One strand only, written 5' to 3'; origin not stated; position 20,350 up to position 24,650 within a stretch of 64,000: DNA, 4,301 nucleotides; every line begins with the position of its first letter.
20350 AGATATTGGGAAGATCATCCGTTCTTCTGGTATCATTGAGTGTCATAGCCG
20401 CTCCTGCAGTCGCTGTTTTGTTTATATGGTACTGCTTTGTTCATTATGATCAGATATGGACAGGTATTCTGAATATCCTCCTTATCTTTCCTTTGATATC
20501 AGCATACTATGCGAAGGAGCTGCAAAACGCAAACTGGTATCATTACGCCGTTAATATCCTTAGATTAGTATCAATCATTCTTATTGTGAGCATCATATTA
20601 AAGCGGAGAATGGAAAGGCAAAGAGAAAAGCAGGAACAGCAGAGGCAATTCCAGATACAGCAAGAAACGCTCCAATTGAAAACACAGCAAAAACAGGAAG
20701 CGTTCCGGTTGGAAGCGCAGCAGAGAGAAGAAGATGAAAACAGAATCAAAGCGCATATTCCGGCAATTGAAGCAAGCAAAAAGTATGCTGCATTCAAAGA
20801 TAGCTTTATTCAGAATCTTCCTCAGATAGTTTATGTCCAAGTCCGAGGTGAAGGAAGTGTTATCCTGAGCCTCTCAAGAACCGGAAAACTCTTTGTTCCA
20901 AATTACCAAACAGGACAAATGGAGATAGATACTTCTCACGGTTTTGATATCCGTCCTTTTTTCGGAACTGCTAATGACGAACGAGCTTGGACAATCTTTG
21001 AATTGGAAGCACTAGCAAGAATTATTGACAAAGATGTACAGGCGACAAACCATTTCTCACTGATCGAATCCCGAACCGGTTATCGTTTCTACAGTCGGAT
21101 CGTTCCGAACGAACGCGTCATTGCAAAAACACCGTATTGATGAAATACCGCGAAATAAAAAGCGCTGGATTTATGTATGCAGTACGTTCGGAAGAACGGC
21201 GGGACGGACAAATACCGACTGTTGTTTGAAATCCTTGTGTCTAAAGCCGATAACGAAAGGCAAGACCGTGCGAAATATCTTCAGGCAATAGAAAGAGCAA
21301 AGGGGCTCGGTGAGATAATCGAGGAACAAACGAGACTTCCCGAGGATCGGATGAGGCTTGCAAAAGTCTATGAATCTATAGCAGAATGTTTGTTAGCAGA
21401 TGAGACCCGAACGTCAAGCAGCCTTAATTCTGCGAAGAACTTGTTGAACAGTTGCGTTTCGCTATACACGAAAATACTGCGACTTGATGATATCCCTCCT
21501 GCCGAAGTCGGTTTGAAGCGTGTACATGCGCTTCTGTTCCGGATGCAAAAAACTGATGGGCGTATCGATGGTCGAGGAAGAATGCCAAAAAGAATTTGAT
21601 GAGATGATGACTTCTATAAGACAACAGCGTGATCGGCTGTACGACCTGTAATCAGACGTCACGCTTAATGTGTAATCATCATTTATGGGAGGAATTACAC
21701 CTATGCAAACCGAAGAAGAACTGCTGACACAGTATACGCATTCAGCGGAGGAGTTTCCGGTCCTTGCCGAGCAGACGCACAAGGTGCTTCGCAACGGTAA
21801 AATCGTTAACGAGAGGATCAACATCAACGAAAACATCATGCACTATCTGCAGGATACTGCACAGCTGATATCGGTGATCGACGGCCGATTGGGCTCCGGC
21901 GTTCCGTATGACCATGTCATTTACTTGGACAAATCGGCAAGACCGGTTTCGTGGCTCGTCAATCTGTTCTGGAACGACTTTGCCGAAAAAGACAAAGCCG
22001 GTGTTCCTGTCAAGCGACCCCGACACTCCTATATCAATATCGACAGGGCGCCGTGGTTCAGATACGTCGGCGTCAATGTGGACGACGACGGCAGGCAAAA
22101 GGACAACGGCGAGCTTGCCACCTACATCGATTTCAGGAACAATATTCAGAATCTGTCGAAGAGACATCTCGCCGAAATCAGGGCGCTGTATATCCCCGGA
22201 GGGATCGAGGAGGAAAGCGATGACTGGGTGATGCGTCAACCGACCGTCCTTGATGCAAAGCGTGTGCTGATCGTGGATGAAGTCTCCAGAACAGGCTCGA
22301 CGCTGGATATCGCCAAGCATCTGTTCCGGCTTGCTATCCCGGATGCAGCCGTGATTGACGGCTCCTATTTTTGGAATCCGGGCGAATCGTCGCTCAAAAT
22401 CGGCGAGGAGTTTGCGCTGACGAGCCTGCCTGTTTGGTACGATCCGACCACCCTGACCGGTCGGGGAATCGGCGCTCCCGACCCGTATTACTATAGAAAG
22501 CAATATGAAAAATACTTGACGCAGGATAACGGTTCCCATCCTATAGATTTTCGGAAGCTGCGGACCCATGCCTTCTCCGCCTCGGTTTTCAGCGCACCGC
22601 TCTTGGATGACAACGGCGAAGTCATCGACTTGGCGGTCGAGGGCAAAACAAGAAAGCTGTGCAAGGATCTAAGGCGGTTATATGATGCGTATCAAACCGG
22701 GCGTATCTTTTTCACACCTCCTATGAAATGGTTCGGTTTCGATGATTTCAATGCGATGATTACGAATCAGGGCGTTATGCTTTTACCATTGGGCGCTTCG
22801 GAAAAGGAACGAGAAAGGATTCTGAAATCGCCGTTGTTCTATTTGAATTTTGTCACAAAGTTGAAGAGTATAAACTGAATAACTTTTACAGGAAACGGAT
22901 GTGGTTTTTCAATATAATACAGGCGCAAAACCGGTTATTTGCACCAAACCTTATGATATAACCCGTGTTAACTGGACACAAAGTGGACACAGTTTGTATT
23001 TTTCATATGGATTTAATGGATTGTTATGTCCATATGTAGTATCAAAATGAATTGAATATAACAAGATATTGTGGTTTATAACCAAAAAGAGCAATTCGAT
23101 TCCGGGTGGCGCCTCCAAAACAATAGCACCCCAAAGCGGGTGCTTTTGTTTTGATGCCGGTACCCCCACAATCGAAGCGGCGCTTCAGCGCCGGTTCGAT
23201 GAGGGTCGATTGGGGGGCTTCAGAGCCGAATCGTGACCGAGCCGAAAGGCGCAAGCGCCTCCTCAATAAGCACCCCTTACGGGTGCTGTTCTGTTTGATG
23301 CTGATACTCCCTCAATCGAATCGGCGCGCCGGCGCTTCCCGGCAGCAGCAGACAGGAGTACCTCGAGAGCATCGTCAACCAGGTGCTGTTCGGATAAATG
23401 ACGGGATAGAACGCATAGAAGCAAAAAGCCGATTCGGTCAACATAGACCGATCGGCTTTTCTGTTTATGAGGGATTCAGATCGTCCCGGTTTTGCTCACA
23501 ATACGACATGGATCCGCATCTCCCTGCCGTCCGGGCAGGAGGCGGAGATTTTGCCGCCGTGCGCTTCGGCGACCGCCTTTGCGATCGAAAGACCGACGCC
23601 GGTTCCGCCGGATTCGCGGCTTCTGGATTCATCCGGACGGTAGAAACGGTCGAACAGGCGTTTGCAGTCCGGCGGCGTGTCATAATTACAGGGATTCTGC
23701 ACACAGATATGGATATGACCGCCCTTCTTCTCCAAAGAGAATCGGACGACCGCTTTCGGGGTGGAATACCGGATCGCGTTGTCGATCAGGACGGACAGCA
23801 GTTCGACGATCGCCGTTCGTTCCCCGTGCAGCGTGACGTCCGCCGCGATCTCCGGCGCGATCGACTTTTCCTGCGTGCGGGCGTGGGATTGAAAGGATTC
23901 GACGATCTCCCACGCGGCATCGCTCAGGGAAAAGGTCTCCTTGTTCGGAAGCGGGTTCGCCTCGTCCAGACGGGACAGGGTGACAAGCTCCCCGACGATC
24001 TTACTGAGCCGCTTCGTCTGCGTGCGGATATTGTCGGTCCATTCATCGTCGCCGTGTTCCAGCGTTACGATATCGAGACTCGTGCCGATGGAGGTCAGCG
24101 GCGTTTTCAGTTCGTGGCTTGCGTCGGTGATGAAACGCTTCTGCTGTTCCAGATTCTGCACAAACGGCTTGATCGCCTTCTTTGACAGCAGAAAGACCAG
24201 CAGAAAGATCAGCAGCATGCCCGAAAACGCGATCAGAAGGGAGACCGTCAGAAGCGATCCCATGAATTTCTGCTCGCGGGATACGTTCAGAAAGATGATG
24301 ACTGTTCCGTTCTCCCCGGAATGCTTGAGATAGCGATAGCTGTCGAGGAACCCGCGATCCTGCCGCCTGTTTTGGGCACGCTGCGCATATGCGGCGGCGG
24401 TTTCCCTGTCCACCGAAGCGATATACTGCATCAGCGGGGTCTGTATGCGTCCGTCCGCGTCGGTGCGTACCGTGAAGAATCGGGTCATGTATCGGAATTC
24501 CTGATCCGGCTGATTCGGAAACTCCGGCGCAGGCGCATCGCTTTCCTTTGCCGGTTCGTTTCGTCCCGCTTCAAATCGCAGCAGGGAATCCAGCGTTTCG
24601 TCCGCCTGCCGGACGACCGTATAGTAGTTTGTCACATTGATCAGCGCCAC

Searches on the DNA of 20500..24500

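Call 62: search_rna_families(source=window, start=20500, end=24500, threshold=evalue, max_evalue=1)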
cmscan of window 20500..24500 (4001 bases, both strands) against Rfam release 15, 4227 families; matches with E-value up to 1: 0.
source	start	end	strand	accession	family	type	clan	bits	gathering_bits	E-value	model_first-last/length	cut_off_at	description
